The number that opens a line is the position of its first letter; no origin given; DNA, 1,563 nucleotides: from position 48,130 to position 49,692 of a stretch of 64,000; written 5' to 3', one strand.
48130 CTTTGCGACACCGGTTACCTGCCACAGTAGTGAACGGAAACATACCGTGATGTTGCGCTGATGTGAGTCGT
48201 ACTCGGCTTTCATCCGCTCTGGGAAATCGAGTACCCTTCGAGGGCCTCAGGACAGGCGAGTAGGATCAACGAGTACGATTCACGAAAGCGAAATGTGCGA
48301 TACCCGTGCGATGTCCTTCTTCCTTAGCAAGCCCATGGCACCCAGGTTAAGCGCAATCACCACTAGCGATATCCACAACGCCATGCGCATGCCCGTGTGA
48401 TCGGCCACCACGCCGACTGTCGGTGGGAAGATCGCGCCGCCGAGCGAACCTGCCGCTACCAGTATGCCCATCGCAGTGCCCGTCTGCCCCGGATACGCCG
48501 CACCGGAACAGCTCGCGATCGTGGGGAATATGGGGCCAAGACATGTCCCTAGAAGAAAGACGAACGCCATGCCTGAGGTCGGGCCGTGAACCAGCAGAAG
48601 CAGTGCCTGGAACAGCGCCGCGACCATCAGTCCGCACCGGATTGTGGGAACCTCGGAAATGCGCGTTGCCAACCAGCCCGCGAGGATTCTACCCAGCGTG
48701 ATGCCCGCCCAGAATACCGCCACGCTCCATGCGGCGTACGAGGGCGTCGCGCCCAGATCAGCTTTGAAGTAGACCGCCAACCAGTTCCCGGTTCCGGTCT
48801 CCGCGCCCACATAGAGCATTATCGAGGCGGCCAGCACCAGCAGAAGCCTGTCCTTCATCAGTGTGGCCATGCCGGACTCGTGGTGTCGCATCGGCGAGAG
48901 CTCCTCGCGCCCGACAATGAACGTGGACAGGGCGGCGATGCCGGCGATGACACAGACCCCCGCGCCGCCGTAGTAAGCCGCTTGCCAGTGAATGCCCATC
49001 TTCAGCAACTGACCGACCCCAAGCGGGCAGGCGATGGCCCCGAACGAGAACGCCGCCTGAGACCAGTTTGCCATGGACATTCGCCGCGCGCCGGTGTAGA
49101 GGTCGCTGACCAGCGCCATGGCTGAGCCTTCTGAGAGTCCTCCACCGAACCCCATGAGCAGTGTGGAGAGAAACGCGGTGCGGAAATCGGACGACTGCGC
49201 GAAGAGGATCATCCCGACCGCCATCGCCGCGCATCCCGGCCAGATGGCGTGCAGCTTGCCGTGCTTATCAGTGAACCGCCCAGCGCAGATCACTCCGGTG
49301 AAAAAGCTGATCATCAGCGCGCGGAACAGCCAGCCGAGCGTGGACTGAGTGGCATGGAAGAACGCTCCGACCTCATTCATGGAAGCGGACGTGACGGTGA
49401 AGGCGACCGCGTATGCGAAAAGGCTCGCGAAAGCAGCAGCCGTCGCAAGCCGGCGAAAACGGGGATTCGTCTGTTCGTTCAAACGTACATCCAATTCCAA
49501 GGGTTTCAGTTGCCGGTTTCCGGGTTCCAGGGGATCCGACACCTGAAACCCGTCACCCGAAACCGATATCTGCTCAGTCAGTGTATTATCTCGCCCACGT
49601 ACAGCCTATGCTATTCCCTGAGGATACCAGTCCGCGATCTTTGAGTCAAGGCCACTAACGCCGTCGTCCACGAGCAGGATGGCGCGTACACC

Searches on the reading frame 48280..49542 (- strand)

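Call 3: search_protein_families(library=pfam, proteins=[window:48280-49542:-], max_evalue=0.1)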
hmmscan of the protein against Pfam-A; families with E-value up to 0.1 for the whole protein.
window:48280-49542:- (420 aa): 2 families
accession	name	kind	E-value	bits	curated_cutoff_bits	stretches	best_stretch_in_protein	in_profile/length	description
PF07690.21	MFS_1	-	1.1e-36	127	33.4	2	38-255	2-225/347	Major Facilitator Superfamily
PF13347.12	MFS_2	-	6.9e-05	22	27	1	225-344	217-337/427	MFS/sugar transport protein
